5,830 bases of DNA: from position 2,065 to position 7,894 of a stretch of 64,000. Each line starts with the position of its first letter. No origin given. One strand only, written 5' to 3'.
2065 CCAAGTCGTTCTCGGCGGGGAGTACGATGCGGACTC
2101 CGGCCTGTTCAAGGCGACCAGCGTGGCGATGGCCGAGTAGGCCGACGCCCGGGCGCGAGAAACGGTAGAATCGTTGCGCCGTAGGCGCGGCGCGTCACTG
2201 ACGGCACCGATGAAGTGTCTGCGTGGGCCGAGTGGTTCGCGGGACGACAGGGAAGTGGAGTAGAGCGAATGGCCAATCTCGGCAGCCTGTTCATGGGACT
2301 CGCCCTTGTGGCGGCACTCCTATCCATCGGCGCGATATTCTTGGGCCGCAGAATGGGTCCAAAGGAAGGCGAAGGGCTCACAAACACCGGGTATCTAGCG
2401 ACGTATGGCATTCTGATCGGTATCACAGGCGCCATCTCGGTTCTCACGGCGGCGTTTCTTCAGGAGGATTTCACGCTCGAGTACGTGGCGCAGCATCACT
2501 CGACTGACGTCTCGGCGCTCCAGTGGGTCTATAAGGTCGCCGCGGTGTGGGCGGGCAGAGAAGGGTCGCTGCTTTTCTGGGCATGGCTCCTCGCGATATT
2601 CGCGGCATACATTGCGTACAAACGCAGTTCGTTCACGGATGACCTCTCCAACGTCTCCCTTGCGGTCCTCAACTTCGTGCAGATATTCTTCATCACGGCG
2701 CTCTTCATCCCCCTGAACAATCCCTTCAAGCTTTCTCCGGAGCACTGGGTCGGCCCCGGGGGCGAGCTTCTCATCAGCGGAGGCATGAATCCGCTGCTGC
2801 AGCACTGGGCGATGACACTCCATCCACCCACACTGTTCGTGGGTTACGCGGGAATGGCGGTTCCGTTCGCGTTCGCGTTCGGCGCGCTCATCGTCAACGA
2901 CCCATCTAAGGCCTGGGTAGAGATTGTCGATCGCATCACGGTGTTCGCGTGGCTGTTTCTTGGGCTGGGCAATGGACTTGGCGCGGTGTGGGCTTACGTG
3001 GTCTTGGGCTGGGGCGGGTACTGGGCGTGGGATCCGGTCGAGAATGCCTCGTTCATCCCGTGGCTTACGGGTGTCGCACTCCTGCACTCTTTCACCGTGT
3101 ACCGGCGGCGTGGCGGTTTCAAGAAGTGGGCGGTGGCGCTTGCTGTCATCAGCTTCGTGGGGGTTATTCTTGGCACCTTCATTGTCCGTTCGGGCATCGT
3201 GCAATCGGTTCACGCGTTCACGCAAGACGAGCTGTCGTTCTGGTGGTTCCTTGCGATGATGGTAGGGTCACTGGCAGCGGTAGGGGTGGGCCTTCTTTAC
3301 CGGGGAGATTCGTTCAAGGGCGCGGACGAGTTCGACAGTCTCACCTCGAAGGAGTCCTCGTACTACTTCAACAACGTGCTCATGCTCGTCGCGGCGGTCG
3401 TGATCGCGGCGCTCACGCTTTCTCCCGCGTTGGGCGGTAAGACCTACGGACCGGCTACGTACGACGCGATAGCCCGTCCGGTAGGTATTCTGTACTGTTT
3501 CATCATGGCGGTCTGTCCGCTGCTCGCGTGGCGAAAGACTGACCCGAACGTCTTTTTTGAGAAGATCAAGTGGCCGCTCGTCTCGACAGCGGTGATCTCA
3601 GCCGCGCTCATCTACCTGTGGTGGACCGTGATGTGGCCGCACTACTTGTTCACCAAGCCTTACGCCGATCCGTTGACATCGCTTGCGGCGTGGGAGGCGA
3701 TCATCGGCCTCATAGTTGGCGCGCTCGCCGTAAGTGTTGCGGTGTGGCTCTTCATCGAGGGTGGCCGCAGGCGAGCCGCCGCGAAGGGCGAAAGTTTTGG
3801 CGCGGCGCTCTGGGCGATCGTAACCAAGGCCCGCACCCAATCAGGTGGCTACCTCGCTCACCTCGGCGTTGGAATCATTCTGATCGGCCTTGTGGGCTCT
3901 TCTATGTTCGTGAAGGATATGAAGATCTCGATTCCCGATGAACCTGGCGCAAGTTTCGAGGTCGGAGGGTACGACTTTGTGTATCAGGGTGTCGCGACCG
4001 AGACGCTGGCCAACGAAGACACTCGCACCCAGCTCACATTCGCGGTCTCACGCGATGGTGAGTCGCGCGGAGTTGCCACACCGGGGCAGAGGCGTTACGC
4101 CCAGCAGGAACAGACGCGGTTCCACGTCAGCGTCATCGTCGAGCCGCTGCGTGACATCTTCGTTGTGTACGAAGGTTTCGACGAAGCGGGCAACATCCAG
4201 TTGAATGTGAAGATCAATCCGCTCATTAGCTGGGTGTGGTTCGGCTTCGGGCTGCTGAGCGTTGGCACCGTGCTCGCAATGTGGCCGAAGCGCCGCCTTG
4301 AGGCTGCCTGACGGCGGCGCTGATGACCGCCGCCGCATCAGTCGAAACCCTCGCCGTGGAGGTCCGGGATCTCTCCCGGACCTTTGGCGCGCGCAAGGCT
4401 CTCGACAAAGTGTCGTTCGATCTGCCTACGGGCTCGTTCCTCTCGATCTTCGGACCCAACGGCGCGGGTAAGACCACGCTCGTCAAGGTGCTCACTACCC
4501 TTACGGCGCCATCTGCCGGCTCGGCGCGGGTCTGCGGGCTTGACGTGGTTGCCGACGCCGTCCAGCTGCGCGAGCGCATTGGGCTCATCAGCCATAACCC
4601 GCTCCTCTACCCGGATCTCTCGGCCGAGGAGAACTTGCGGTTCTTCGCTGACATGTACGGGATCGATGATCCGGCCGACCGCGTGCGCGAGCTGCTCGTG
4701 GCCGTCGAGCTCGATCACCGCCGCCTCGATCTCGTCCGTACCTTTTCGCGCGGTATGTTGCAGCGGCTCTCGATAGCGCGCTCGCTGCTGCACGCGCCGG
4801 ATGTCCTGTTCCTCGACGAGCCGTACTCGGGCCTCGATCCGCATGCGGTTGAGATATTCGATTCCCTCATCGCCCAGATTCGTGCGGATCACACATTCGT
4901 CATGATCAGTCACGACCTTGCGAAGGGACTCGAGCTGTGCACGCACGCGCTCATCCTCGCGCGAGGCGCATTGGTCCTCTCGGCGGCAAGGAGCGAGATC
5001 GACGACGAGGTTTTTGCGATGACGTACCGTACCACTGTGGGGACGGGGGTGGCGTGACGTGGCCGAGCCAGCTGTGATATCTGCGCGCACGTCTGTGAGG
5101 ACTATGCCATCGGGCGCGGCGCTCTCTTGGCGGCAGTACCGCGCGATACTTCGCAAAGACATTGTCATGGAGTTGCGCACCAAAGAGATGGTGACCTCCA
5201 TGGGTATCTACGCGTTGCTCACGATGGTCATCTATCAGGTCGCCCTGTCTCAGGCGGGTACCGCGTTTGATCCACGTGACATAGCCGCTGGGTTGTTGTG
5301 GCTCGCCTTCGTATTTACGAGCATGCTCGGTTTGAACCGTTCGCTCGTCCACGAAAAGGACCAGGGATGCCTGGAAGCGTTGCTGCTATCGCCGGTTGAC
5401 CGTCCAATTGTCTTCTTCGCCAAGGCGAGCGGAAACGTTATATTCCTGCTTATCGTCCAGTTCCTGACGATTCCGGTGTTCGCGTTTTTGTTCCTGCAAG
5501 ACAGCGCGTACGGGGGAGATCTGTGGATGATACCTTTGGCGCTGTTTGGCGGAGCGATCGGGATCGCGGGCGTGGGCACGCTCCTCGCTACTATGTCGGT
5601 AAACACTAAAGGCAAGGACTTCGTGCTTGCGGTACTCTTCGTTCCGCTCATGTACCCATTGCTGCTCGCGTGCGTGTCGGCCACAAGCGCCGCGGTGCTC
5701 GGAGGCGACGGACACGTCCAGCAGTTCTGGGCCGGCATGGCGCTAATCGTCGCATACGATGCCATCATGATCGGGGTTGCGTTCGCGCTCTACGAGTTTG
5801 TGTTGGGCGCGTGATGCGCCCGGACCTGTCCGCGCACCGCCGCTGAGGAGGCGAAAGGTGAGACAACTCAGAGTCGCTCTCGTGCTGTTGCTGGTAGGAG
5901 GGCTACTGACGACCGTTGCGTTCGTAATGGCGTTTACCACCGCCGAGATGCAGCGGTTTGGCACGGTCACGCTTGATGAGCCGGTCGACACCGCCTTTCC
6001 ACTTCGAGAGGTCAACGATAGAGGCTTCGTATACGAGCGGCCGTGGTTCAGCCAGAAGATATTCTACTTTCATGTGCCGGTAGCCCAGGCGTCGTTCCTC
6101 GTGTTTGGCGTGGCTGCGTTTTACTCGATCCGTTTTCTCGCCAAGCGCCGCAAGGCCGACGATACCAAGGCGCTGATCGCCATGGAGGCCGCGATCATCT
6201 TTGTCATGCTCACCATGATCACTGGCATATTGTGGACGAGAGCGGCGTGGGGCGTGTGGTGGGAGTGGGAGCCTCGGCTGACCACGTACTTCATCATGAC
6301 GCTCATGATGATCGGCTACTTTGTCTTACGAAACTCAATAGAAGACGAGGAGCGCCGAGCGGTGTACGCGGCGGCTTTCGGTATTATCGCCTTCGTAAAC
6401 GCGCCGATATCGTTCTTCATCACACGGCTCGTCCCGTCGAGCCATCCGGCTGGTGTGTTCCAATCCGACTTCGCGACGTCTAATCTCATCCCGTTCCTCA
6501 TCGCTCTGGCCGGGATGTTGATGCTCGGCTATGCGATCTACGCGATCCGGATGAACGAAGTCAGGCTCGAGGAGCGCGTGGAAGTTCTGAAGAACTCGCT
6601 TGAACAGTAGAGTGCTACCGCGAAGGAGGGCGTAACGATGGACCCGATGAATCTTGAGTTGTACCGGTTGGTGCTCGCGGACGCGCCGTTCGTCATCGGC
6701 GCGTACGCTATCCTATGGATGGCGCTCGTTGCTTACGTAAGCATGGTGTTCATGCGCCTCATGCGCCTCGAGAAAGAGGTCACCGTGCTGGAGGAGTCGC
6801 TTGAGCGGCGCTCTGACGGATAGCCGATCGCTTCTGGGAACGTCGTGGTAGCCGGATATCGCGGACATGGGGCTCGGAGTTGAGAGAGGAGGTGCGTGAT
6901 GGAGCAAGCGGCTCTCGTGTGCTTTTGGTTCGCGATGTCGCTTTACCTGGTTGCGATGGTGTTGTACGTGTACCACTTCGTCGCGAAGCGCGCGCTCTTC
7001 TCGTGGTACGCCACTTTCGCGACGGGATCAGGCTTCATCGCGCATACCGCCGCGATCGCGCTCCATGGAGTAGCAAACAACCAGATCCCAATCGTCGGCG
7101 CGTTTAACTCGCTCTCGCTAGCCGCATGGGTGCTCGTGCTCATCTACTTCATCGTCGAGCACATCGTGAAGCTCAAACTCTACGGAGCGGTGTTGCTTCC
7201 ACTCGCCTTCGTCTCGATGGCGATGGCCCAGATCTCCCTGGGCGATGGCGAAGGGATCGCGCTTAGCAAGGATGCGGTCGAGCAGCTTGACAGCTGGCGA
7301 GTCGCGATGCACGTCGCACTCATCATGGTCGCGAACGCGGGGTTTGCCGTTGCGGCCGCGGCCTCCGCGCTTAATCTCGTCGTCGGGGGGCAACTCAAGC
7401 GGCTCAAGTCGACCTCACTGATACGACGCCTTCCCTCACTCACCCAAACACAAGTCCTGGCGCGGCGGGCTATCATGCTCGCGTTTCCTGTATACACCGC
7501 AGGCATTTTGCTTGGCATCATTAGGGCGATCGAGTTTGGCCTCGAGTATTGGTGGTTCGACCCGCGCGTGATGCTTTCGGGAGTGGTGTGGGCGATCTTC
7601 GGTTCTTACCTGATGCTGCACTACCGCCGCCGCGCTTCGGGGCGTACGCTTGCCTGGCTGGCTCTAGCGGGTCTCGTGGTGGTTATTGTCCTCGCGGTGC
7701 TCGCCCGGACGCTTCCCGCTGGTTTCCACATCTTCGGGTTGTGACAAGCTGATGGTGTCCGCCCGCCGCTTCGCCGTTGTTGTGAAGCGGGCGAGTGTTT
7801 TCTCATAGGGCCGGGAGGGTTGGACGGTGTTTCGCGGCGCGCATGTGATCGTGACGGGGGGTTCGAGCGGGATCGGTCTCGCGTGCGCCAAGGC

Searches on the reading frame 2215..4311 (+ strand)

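Call 3: search_protein_families(library=pfam, proteins=[window:2215-4311:+], max_evalue=1)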
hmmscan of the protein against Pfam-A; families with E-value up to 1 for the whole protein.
window:2215-4311:+ (698 aa): 3 families
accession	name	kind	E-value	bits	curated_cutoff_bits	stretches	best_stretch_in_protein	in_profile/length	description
PF16327.10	CcmF_C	-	5.6e-35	121.5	28.7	1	362-690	17-321/323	Cytochrome c-type biogenesis protein CcmF C-terminal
PF01578.25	Cytochrom_C_asm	-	5.7e-35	121.3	29.9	1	112-326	1-206/212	Cytochrome C assembly protein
PF05140.19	ResB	-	0.00034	20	24.6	1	630-694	387-454/486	ResB-like family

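Call 4: search_protein_families(library=ncbifam, proteins=[window:2215-4311:+], max_evalue=1)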
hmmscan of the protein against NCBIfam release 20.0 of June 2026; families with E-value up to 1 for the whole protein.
window:2215-4311:+ (698 aa): 4 families
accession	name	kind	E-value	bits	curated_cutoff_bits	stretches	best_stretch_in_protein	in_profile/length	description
TIGR03145.1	cyt_nit_nrfE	subfamily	1.5e-104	351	927.3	1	20-690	3-631/631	heme lyase NrfEFG subunit NrfE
TIGR00353.1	nrfE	subfamily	6.3e-104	348.9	569.05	1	73-694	1-577/578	heme lyase CcmF/NrfE family subunit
NF007691.0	PRK10369.1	subfamily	3.7e-82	276.9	394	1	21-695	6-571/573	heme lyase NrfEFG subunit NrfE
TIGR03144.1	cytochr_II_ccsB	equivalog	1.1e-08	35.2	187.6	1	237-325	159-242/252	c-type cytochrome biogenesis protein CcsB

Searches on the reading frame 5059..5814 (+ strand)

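Call 3: search_protein_families(library=pfam, proteins=[window:5059-5814:+], max_evalue=1)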
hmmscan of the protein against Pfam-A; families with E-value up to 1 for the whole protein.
window:5059-5814:+ (251 aa): 6 families
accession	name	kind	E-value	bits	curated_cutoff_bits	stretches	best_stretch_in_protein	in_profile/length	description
PF03379.19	CcmB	-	1.4e-25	90.5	24.9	1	29-240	3-204/215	CcmB protein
PF01061.29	ABC2_membrane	-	4.4e-11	43.1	26.9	1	25-199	1-175/211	ABC-2 type transporter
PF12698.13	ABC2_membrane_3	-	2.6e-05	23.9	31.6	1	75-205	163-285/347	ABC-2 family transporter protein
PF12679.13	ABC2_membrane_2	-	0.00029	20.6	27.2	1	94-203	88-203/283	ABC-2 family transporter protein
PF12730.13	ABC2_membrane_4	-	0.009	16.4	27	1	44-193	14-170/179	ABC-2 family transporter protein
PF13346.12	ABC2_membrane_5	-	0.017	15.1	25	1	53-208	13-166/205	ABC-2 family transporter protein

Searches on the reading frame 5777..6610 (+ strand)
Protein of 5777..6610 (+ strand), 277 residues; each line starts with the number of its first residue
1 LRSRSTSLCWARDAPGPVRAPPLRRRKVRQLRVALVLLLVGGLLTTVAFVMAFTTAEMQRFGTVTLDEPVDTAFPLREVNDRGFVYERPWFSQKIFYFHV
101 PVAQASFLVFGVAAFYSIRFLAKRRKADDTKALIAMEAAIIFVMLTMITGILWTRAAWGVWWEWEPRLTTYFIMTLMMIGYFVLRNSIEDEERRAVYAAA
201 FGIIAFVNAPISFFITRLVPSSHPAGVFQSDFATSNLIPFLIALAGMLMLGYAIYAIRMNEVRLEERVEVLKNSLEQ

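Call 3: search_protein_families(library=pfam, proteins=[window:5777-6610:+], max_evalue=1)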
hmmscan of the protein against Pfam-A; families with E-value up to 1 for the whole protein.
window:5777-6610:+ (277 aa): 4 families
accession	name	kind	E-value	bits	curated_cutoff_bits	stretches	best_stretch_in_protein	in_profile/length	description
PF01578.25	Cytochrom_C_asm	-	7.1e-24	85.1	29.9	1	44-220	39-208/212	Cytochrome C assembly protein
PF07284.16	BCHF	-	0.012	16.1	25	1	103-214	22-134/139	2-vinyl bacteriochlorophyllide hydratase (BCHF)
PF20479.3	TMEM128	-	0.071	14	23.9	1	98-182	38-123/124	TMEM128 protein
PF16041.10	APD1-4_M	-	0.31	11.7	25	1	144-182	66-105/108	E3 ubiquitin-protein ligase APD1-4, middle domain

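Call 4: search_protein_families(library=ncbifam, proteins=[window:5777-6610:+], max_evalue=1)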
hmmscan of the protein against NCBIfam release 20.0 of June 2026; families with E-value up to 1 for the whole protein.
window:5777-6610:+ (277 aa): 4 families
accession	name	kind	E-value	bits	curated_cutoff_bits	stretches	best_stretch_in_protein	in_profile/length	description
TIGR01191.1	ccmC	subfamily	2.9e-29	102.3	186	1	92-260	9-181/184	heme ABC transporter permease CcmC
TIGR03144.1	cytochr_II_ccsB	equivalog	6.9e-08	32.5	187.6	1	137-206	165-234/252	c-type cytochrome biogenesis protein CcsB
TIGR03074.1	PQQ_membr_DH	subfamily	0.0051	14.7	832.65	1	137-207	49-121/783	membrane-bound PQQ-dependent dehydrogenase, glucose/quinate/shikimate family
TIGR02020.1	BchF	equivalog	0.21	11.7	101.35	1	103-215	23-138/145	2-vinyl bacteriochlorophyllide hydratase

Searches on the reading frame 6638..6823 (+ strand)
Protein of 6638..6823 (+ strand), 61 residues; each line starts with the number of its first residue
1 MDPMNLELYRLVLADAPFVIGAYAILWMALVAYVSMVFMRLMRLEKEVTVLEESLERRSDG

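Call 3: search_protein_families(library=pfam, proteins=[window:6638-6823:+], max_evalue=1)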
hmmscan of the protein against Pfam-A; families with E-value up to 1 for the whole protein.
window:6638-6823:+ (61 aa): 1 family
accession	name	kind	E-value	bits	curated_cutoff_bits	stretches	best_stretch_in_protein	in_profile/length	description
PF06305.16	LapA_dom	-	0.05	13.9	28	1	18-56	27-64/64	Lipopolysaccharide assembly protein A domain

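Call 51: search_protein_families(library=ncbifam, proteins=[window:6638-6823:+], max_evalue=1)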
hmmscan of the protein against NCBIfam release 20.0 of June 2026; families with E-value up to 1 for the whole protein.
window:6638-6823:+ (61 aa): 2 families
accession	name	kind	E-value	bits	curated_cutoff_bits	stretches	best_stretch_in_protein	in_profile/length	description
TIGR04391.1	CcmD_alt_fam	subfamily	8.3e-06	25.7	24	1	18-51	2-35/36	CcmD family protein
TIGR03141.1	cytochro_ccmD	equivalog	0.017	15.2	25.95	1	16-53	7-44/47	heme exporter protein CcmD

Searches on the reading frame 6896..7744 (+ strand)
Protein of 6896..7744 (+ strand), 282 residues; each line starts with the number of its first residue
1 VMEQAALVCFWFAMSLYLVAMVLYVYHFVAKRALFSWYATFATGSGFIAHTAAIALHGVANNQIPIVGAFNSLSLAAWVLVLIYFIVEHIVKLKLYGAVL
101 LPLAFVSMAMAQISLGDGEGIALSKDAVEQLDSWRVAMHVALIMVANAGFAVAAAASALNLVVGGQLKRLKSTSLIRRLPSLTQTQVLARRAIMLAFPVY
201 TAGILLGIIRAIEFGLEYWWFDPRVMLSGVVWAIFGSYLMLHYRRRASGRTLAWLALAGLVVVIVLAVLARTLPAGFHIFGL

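Call 3: search_protein_families(library=pfam, proteins=[window:6896-7744:+], max_evalue=1)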
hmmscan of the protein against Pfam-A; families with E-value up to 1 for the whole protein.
window:6896-7744:+ (282 aa): 3 families
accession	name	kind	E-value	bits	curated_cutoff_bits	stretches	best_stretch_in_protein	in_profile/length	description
PF01578.25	Cytochrom_C_asm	-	5.2e-24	85.5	29.9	1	69-276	4-210/212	Cytochrome C assembly protein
PF12555.13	SteA-like_C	-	0.00098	19.6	26.4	1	243-271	7-35/52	SteA-like C-terminal domain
PF12442.13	DUF3681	-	0.01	16.7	24.3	1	191-267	19-93/96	Protein of unknown function (DUF3681)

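Call 4: search_protein_families(library=ncbifam, proteins=[window:6896-7744:+], max_evalue=1)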
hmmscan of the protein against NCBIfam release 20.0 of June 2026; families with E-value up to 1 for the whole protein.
window:6896-7744:+ (282 aa): 1 family
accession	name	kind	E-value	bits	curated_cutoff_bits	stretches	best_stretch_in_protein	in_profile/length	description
TIGR03144.1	cytochr_II_ccsB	equivalog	1.2e-29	103.8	187.6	1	45-280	4-251/252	c-type cytochrome biogenesis protein CcsB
